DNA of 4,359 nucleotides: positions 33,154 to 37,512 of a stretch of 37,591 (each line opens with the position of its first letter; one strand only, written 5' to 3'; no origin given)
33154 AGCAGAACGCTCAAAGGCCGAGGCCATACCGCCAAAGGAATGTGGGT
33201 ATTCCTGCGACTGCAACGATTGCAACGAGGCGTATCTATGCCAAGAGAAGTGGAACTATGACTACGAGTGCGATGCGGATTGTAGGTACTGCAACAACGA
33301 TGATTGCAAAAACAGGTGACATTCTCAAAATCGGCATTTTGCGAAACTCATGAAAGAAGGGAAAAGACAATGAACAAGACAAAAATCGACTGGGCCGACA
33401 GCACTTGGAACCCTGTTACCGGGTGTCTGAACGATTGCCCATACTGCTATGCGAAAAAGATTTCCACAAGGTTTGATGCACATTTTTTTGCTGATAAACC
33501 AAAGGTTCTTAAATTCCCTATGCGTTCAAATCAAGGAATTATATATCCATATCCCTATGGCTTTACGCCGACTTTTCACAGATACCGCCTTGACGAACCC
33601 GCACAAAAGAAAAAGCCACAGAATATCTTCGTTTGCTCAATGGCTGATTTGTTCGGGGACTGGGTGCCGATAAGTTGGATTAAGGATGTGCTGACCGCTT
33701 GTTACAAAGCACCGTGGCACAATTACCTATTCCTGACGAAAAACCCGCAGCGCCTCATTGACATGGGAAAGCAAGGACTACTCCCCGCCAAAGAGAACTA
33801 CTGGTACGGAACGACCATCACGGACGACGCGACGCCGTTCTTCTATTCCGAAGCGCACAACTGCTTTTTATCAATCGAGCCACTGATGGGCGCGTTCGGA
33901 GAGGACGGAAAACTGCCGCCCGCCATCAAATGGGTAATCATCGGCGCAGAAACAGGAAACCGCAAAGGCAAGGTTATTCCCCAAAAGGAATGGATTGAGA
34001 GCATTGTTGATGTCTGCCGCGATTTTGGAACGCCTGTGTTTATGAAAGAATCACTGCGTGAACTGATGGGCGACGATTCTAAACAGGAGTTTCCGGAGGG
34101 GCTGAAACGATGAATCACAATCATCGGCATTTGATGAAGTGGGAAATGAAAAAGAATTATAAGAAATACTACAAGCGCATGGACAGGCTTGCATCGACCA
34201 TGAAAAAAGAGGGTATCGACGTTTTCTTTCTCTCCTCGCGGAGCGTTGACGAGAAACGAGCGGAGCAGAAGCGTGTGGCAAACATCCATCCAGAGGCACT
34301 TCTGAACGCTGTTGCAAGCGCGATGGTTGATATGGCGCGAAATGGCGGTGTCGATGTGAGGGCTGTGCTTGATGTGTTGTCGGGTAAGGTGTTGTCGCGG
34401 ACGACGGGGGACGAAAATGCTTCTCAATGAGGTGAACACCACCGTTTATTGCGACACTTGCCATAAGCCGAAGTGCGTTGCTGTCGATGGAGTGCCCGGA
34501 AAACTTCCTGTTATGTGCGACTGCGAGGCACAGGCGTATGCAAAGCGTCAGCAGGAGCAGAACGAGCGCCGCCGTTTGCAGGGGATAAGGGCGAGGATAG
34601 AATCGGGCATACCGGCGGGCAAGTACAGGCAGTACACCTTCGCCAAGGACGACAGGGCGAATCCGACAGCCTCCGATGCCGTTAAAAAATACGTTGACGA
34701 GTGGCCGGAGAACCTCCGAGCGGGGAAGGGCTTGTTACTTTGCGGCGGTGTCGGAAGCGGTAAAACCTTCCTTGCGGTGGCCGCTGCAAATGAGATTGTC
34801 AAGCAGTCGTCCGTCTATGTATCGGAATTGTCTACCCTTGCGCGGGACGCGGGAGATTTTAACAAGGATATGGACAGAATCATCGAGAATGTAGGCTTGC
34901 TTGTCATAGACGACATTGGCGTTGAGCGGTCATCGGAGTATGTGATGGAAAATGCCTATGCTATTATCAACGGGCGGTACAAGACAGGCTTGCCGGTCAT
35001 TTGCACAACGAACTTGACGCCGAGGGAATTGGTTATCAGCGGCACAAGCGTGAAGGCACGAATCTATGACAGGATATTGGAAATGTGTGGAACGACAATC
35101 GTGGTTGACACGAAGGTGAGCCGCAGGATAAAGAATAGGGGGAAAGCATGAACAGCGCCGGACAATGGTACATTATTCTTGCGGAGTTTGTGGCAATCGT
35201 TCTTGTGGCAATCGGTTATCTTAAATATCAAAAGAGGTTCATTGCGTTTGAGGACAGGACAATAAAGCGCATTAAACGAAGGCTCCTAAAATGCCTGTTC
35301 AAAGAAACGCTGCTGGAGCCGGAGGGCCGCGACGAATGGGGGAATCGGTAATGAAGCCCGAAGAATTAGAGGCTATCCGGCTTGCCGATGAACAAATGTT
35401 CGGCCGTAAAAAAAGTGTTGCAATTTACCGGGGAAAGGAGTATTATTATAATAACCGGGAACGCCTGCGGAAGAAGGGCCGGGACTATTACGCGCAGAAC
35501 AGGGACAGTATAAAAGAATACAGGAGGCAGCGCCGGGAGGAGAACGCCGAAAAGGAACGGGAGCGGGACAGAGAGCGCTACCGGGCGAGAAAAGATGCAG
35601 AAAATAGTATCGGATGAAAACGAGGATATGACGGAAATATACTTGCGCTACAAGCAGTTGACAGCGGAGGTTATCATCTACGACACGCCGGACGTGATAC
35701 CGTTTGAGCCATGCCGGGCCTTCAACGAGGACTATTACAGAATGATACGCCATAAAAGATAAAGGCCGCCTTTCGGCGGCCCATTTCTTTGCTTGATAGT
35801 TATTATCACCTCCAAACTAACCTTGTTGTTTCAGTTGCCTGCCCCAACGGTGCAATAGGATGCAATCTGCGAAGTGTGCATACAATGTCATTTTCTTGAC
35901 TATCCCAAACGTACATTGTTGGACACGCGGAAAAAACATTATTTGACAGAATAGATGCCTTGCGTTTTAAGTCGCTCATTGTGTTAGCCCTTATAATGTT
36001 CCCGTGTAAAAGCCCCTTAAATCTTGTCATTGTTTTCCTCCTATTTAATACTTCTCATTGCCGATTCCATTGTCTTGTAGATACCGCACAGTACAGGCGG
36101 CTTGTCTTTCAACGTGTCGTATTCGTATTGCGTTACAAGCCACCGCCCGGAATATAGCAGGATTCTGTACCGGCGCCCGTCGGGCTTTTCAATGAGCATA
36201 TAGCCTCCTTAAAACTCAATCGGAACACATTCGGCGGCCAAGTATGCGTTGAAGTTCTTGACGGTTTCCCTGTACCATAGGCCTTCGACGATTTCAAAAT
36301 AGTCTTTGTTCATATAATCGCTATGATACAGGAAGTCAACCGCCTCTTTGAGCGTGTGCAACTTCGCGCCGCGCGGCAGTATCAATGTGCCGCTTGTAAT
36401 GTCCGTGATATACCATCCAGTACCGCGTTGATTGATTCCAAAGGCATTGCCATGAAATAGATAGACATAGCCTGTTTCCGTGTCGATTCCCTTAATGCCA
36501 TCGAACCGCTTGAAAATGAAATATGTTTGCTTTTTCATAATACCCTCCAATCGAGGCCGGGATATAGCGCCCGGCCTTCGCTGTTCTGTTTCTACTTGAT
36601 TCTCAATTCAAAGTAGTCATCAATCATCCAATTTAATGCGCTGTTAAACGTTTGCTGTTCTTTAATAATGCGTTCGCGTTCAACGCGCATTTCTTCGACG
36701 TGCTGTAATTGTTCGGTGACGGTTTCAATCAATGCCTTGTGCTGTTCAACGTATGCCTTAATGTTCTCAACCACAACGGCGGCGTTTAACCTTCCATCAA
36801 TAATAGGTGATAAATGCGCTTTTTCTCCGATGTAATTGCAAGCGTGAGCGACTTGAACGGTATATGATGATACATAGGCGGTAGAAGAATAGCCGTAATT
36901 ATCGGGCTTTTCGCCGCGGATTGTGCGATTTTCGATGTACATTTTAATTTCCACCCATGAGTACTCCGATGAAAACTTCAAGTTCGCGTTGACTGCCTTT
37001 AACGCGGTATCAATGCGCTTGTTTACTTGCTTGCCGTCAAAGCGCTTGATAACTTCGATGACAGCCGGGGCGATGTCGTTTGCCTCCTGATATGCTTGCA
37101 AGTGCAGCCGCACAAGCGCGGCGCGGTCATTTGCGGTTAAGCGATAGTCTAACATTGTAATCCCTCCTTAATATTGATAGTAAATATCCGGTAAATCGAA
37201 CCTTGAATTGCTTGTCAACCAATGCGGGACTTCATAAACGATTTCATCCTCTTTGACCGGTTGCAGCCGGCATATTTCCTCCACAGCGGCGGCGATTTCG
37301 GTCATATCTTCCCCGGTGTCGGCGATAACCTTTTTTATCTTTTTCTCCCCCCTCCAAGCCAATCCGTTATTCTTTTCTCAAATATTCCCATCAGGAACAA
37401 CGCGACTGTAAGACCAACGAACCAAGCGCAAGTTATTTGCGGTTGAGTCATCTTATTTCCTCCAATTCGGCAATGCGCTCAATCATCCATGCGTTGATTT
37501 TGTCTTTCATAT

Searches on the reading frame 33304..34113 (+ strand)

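Call 27: search_protein_families(library=pfam, proteins=[window:33304-34113:+], max_evalue=0.01)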
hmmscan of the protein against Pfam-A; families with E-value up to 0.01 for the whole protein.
window:33304-34113:+ (269 aa): 1 family
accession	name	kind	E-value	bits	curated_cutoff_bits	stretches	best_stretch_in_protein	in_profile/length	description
PF07505.17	DUF5131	-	1e-43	150.1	28.9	1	25-249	1-214/243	Protein of unknown function (DUF5131)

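Call 28: search_protein_families(library=phrogs, proteins=[window:33304-34113:+], max_evalue=0.01)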
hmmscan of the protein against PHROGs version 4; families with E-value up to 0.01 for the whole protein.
window:33304-34113:+ (269 aa): 2 families
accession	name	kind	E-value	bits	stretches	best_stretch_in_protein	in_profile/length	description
phrog_2045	-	unknown function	6.2e-65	220.5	1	23-262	2-243/299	-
phrog_13321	-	unknown function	0.00072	19.8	1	25-62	36-74/307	-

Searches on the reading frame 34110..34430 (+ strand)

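Call 25: search_protein_families(library=pfam, proteins=[window:34110-34430:+], max_evalue=0.01)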
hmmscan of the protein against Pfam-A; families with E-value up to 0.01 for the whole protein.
window:34110-34430:+ (106 aa): 1 family
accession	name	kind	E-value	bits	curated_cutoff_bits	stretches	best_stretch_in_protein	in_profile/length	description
PF03767.20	Acid_phosphat_B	-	0.0043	17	27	1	6-51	108-152/230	HAD superfamily, subfamily IIIB (Acid phosphatase)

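Call 26: search_protein_families(library=phrogs, proteins=[window:34110-34430:+], max_evalue=0.01)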
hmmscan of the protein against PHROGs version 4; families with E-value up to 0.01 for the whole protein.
window:34110-34430:+ (106 aa): 0 families

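Call 89: search_protein_families(library=pfam, proteins=[window:34110-34430:+], max_evalue=5)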
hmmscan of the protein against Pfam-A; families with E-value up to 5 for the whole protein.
window:34110-34430:+ (106 aa): 3 families
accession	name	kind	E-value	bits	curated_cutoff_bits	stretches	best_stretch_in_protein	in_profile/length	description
PF03767.20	Acid_phosphat_B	-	0.0043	17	27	1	6-51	108-152/230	HAD superfamily, subfamily IIIB (Acid phosphatase)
PF15932.10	DUF4748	-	0.05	13.8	27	1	35-56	16-37/52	Domain of unknown function (DUF4748)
PF21497.3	TcpC-like_C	-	0.067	13.9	27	1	15-62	44-91/109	Conjugal transfer protein-like, C-terminal domain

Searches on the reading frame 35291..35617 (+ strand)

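Call 27: search_protein_families(library=pfam, proteins=[window:35291-35617:+], max_evalue=0.01)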
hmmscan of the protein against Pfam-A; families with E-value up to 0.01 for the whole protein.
window:35291-35617:+ (108 aa): 0 families

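Call 28: search_protein_families(library=phrogs, proteins=[window:35291-35617:+], max_evalue=0.01)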
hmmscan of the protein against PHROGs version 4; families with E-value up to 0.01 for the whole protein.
window:35291-35617:+ (108 aa): 2 families
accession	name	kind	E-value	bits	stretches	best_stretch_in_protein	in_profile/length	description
phrog_10829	-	unknown function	0.00031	21.8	1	32-101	93-162/165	-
phrog_17714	-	unknown function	0.0033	18.7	1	19-99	4-85/129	-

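Call 89: search_protein_families(library=pfam, proteins=[window:35291-35617:+], max_evalue=5)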
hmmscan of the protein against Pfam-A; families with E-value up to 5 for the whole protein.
window:35291-35617:+ (108 aa): 1 family
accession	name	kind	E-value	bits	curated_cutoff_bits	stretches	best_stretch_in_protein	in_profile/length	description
PF12871.12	PRP38_assoc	-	0.083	13.9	25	1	22-101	17-96/98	Pre-mRNA-splicing factor 38-associated hydrophilic C-term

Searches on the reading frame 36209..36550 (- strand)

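Call 27: search_protein_families(library=pfam, proteins=[window:36209-36550:-], max_evalue=0.01)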
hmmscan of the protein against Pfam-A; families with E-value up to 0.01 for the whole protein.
window:36209-36550:- (113 aa): 0 families

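Call 28: search_protein_families(library=phrogs, proteins=[window:36209-36550:-], max_evalue=0.01)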
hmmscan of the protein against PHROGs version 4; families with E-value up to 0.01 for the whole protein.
window:36209-36550:- (113 aa): 1 family
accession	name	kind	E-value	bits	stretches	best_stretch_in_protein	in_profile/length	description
phrog_35398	-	unknown function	0.0024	19.3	1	3-42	30-69/86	-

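Call 89: search_protein_families(library=pfam, proteins=[window:36209-36550:-], max_evalue=5)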
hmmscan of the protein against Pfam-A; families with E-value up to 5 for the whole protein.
window:36209-36550:- (113 aa): 1 family
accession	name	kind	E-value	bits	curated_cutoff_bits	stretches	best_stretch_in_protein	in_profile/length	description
PF23893.1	Y4YQ_C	-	0.099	12.9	27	1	43-67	29-53/53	Uncharacterised protein Y4YQ C-terminal domain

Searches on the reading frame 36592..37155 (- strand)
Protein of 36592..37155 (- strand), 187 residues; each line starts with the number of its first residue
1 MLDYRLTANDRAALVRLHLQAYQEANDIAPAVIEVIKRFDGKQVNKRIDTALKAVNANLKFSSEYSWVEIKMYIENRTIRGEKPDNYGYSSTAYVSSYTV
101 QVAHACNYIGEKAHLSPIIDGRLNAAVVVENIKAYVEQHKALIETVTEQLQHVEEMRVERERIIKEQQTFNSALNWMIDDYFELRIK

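Call 8: search_protein_families(library=phrogs, proteins=[window:36592-37155:-], max_evalue=0.01)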
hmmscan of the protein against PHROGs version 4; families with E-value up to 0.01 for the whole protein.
window:36592-37155:- (187 aa): 0 families

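Call 9: search_protein_families(library=pfam, proteins=[window:36592-37155:-], max_evalue=0.01)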
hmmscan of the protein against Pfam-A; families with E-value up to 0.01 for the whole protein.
window:36592-37155:- (187 aa): 0 families

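Call 89: search_protein_families(library=pfam, proteins=[window:36592-37155:-], max_evalue=5)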
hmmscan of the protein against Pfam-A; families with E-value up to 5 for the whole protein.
window:36592-37155:- (187 aa): 1 family
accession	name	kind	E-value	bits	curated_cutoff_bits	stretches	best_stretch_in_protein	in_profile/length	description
PF22292.1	DUF6965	-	0.04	14.3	25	1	122-146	20-44/66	Domain of unknown function (DUF6965)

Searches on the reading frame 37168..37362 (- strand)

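Call 50: search_protein_families(library=phrogs, proteins=[window:37168-37362:-], max_evalue=0.01)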
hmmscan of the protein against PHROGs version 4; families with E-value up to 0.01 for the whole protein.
window:37168-37362:- (64 aa): 0 families

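Call 89: search_protein_families(library=pfam, proteins=[window:37168-37362:-], max_evalue=5)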
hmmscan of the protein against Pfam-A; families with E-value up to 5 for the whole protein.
window:37168-37362:- (64 aa): 1 family
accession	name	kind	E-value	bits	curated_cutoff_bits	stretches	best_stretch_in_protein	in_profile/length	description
PF12262.14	Lipase_bact_N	-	0.15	11.9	22.3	1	8-53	164-209/236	Bacterial virulence factor lipase N-terminal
